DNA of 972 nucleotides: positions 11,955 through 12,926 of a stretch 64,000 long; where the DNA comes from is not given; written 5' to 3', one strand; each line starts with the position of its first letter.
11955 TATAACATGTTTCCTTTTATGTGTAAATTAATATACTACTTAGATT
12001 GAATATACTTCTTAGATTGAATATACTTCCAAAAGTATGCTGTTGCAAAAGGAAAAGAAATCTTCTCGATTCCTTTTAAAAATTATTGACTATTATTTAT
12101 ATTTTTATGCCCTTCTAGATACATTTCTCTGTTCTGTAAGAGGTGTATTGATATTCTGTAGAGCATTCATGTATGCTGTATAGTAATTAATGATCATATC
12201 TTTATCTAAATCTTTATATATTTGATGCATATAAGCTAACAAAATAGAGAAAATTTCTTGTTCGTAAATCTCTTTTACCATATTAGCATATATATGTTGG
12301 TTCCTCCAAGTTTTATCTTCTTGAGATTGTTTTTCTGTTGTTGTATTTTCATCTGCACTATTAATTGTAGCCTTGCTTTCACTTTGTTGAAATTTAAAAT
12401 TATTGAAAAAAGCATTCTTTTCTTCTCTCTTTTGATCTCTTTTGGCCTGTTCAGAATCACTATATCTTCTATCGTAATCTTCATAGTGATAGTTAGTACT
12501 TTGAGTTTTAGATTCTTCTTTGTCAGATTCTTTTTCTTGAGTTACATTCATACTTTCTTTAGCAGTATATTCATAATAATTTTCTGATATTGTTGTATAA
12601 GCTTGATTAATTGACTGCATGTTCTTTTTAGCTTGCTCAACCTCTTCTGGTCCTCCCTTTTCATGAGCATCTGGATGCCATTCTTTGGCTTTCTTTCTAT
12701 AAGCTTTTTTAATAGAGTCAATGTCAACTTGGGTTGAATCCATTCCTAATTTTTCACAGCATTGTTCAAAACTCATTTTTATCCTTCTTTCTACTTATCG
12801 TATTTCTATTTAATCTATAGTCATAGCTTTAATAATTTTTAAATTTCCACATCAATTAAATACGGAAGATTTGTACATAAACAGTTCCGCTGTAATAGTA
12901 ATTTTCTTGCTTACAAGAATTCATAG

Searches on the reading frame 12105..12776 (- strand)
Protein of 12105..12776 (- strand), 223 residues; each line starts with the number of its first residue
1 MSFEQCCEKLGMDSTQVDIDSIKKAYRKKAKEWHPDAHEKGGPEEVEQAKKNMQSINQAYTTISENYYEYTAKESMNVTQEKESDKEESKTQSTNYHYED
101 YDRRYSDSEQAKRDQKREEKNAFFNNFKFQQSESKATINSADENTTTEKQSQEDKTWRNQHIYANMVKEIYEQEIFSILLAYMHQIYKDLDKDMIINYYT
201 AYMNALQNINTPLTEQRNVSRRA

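Call 7: search_protein_families(library=pfam, proteins=[window:12105-12776:-], max_evalue=0.001)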
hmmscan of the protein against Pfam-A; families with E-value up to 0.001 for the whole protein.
window:12105-12776:- (223 aa): 1 family
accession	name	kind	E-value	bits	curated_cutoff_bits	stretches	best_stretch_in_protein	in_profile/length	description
PF00226.36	DnaJ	-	3.2e-10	40.4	27.8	1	16-65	11-55/63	DnaJ domain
